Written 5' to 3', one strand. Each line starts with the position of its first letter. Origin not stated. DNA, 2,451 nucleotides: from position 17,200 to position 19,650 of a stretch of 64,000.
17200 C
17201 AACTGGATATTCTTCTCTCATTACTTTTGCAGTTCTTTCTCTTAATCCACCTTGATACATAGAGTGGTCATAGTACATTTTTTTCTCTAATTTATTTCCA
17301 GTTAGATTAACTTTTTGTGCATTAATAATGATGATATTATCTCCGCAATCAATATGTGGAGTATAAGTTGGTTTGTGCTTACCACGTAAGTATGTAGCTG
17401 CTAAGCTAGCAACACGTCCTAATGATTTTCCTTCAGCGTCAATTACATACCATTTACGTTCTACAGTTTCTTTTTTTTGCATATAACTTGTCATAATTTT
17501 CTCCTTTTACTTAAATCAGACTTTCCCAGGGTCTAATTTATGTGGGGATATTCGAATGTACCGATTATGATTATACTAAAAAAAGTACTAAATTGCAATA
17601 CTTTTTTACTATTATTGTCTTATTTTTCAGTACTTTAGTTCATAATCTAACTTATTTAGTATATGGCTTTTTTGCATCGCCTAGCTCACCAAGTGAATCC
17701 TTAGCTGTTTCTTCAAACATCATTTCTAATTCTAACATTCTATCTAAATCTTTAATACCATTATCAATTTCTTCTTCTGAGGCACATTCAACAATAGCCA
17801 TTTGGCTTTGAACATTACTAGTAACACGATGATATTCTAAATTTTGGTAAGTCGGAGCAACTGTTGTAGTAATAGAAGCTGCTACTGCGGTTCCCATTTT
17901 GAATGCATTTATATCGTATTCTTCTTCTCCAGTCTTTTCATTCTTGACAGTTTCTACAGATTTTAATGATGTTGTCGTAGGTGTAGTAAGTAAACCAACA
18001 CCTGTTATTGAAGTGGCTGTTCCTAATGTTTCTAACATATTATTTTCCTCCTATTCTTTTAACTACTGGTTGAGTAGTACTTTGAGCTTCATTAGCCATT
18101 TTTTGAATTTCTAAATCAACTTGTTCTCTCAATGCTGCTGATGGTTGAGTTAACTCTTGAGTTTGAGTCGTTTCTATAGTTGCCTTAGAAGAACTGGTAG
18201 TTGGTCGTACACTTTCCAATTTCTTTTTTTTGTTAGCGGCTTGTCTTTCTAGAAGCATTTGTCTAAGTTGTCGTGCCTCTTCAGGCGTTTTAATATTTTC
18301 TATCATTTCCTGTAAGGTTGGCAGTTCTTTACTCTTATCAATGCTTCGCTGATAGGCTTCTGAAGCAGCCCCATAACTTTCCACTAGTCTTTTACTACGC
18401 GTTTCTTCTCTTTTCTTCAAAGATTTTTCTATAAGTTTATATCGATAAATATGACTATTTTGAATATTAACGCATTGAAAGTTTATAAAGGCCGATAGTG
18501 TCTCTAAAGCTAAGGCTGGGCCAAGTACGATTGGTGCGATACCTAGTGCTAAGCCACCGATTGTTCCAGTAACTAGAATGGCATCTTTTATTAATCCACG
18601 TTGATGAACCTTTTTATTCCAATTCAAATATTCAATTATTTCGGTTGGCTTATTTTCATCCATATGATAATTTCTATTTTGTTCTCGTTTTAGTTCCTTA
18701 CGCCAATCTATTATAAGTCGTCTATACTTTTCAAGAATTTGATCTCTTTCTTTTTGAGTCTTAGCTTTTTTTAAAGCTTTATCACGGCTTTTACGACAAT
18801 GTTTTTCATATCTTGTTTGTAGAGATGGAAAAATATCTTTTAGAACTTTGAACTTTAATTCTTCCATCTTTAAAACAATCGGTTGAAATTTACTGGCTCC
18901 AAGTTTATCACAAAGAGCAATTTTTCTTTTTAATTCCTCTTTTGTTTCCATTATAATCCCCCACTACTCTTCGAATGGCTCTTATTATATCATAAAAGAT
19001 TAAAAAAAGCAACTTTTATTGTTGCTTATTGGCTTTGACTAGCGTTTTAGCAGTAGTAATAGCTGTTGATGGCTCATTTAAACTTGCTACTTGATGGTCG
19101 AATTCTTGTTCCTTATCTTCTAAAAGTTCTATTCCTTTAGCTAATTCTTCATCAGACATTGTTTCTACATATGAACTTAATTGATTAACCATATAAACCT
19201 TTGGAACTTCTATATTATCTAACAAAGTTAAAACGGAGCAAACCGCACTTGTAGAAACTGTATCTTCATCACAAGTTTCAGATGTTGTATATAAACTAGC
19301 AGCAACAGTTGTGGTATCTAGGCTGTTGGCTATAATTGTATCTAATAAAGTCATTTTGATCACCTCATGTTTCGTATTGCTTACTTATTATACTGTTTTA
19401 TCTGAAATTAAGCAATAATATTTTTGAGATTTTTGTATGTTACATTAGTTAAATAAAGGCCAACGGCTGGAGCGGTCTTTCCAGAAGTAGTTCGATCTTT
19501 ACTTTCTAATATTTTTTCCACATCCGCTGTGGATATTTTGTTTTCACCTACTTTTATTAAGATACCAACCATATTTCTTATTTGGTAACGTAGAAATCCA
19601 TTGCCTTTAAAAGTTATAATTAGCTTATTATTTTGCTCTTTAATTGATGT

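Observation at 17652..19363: Unrecognised three-gene cassette (two paralogous small acidic proteins flanking a coiled-coil/Gly-zipper membrane protein) between rplM and truA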

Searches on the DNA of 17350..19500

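Call 80: search_rna_families(source=window, start=17350, end=19500, threshold=evalue, max_evalue=1)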
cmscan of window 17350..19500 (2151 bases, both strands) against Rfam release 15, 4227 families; matches with E-value up to 1: 2.
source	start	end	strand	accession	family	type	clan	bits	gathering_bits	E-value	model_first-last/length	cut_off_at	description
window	19013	19062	+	RF00735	mir-367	Gene; miRNA;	-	22.4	54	0.12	1-68/68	no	mir-367 microRNA precursor family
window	18816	18877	+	RF03378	mir-7398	Gene; miRNA;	-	20.8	44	0.62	1-60/60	no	mir-7398 microRNA precursor family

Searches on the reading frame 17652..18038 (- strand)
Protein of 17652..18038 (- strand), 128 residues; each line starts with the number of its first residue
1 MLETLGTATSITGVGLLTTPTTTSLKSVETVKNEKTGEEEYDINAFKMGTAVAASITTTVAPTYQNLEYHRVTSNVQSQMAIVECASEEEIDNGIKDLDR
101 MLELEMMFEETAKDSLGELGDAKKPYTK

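Call 3: search_protein_families(library=pfam, proteins=[window:17652-18038:-], max_evalue=1)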
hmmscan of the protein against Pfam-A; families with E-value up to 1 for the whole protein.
window:17652-18038:- (128 aa): 0 families

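Call 4: search_protein_families(library=ncbifam, proteins=[window:17652-18038:-], max_evalue=1)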
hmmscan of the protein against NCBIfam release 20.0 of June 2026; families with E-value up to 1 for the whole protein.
window:17652-18038:- (128 aa): 0 families

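Call 16: search_protein_families(library=phrogs, proteins=[window:17652-18038:-], max_evalue=0.1)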
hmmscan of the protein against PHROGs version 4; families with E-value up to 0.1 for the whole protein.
window:17652-18038:- (128 aa): 0 families

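Call 18: find_homologous_proteins(query=window:17652-18038:-, max_evalue=0.01)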
Query window:17652-18038:- (128 aa): 6 proteins with E <= 0.01 among 24 candidates.
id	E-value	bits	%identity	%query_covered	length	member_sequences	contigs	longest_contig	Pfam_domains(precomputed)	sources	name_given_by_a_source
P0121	9.8e-73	259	98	100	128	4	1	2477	-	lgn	-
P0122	5.3e-39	151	58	100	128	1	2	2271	-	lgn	-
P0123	4.7e-25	106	100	44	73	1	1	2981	-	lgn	-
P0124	6.6e-24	102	46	100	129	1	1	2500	-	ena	-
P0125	1.7e-23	101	45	100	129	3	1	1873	-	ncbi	-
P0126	6.0e-23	99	46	97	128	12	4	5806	-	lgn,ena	-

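Call 48: predict_structure(alignment_id=A2)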
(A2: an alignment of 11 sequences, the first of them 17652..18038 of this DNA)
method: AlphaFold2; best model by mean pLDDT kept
length: 128 residues; sequences in the alignment: 11
mean_pLDDT: 46.6   pTM: 0.30
mean pLDDT of the five models: 46.6, 45.6, 45.2, 40.4, 37.3
residues with pLDDT >= 90: 0; 70-90: 0; 50-70: 45; < 50: 83
segments of 3 or more residues with pLDDT < 50: 1-28, 52-81, 108-128
pLDDT, mean of each block of 10 residues (from residue 1): 32 41 46 53 57 44 41 45 53 57 49 43 44
secondary structure, 60 per line:
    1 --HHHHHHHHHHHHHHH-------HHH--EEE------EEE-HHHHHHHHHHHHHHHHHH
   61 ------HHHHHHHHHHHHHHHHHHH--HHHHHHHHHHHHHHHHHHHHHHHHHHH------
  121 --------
elements in order: H3-17 E30-32 E39-41 H43-60 H67-85 H88-114

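Call 49: search_protein_families(library=padloc, proteins=[window:17652-18038:-], max_evalue=1)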
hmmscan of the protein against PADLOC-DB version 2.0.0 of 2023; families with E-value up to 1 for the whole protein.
window:17652-18038:- (128 aa): 0 families

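Call 52: search_solved_structures(query=A2, max_evalue=10)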
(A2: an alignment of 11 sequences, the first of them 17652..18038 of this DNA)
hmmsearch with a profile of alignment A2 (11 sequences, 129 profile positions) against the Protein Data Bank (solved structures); distinct sequences matched with E-value up to 10: 5.
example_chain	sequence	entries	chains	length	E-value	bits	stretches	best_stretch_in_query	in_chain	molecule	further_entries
5zcy_A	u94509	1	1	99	0.19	15.1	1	60-125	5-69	Protein translation factor SUI1 homolog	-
4put_A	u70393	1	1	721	2.2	11.7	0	81-115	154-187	Cytosolic oligopeptidase A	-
6j8e_A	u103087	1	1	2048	3.8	10.9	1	81-121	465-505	Sodium channel protein type 2 subunit alpha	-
7w77_D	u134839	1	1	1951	4.2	10.8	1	80-119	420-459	Sodium channel protein type 3 subunit alpha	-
7w7f_D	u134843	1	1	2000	4.2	10.8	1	80-119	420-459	Sodium channel protein type 3 subunit alpha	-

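Call 83: search_protein_families(library=pfam, alignment_id=A4, max_evalue=1)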
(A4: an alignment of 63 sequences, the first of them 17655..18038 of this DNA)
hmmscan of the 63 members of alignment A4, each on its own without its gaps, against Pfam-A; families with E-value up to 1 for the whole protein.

A. member 1, window:17655-18038:- (128 aa): 0 families

B. families by the number of members that match (of 63 scanned): 54 families (the first 25 are shown)
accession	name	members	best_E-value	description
PF03937.21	Sdh5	5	0.00055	Flavinator of succinate dehydrogenase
PF03020.21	LEM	2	0.094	LEM domain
PF04103.21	CD20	2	0.12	CD20-like family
PF23925.1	A-sol_ELP1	1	0.0024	ELP1 alpha-solenoid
PF24012.1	DUF7326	1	0.0037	Family of unknown function (DUF7326)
PF05639.16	Pup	1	0.0044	Pup-like protein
PF09321.15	DUF1978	1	0.0047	Domain of unknown function (DUF1978)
PF09407.15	AbiEi_1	1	0.0055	AbiEi antitoxin C-terminal domain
PF05121.17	GvpK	1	0.0064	Gas vesicle protein K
PF18667.6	BppU_IgG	1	0.0087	Baseplate upper protein immunoglobulin like domain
PF16013.10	DUF4781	1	0.01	Domain of unknown function (DUF4781)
PF13684.11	FakA-like_C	1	0.011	Fatty acid kinase subunit A-like, C-terminal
PF23122.1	C2_ITFG1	1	0.012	ITFG1, C2 domain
PF14497.11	GST_C_3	1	0.014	Glutathione S-transferase, C-terminal domain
PF06389.16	Filo_VP24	1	0.015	Filovirus membrane-associated protein VP24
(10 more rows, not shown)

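Call 84: search_solved_structures(query=A4, max_evalue=10)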
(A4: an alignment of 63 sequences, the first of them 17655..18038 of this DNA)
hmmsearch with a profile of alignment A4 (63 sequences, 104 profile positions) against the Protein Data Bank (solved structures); distinct sequences matched with E-value up to 10: 5.
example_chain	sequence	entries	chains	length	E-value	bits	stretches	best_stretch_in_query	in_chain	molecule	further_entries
6vi1_M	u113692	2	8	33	1.1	12.8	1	64-88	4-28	Terminase, large subunit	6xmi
1zav_U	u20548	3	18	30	1.2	12.7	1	65-85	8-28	50S ribosomal protein L7/L12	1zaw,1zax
6uwm_A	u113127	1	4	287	1.7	12.2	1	41-85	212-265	Voltage-gated potassium channel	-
9vnq_A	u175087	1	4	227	3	11.4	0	70-92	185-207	Non-homologous end joining protein Ku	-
6ql7_M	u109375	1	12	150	8.5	10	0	55-91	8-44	Translation machinery-associated protein 17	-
